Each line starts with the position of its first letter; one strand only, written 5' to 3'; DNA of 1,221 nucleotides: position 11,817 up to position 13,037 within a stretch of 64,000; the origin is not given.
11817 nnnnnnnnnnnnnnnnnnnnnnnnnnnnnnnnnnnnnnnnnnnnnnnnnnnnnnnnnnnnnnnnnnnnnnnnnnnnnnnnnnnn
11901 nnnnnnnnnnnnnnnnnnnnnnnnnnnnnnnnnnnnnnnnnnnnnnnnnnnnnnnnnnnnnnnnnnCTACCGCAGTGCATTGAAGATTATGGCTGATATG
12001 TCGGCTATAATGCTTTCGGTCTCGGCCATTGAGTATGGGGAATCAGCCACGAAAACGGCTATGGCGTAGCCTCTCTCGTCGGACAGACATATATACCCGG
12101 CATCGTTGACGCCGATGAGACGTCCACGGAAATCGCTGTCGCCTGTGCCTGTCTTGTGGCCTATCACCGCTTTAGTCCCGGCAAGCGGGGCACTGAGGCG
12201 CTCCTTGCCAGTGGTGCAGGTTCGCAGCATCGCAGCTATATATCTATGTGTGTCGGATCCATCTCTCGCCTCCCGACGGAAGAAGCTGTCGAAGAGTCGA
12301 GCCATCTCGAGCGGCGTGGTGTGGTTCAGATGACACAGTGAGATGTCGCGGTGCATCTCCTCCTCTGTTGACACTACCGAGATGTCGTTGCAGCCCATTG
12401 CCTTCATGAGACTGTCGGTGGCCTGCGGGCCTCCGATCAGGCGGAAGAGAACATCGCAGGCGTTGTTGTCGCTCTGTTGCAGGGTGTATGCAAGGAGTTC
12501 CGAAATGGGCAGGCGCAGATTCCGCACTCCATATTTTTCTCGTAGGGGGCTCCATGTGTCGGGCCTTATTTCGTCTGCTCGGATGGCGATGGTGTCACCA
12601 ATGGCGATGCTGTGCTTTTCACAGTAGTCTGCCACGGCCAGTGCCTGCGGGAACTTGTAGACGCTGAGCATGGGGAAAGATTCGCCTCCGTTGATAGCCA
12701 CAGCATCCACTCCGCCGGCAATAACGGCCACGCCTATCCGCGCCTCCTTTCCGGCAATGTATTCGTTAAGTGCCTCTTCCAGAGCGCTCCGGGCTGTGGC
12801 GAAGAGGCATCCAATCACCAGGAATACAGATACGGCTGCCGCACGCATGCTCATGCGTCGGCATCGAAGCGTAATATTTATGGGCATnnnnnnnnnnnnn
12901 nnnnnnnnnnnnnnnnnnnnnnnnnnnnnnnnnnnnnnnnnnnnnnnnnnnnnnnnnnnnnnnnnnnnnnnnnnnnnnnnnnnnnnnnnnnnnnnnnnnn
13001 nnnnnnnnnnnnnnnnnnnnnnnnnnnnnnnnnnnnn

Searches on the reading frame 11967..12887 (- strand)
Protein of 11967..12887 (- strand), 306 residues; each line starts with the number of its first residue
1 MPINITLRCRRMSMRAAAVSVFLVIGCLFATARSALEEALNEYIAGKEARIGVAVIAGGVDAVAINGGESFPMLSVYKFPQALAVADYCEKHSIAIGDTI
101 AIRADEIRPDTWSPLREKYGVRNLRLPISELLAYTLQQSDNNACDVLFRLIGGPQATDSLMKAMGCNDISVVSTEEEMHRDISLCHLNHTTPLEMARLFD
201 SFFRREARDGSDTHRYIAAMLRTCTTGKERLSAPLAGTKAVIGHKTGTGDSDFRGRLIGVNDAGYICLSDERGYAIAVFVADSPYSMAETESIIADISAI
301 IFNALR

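Call 87: search_protein_families(library=pfam, proteins=[window:11967-12887:-], max_evalue=0.001)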
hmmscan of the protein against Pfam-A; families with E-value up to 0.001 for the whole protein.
window:11967-12887:- (306 aa): 1 family
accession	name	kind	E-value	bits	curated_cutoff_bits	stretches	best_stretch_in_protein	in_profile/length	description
PF13354.11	Beta-lactamase2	-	9.1e-27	94.2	22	1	63-280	13-214/214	Beta-lactamase enzyme family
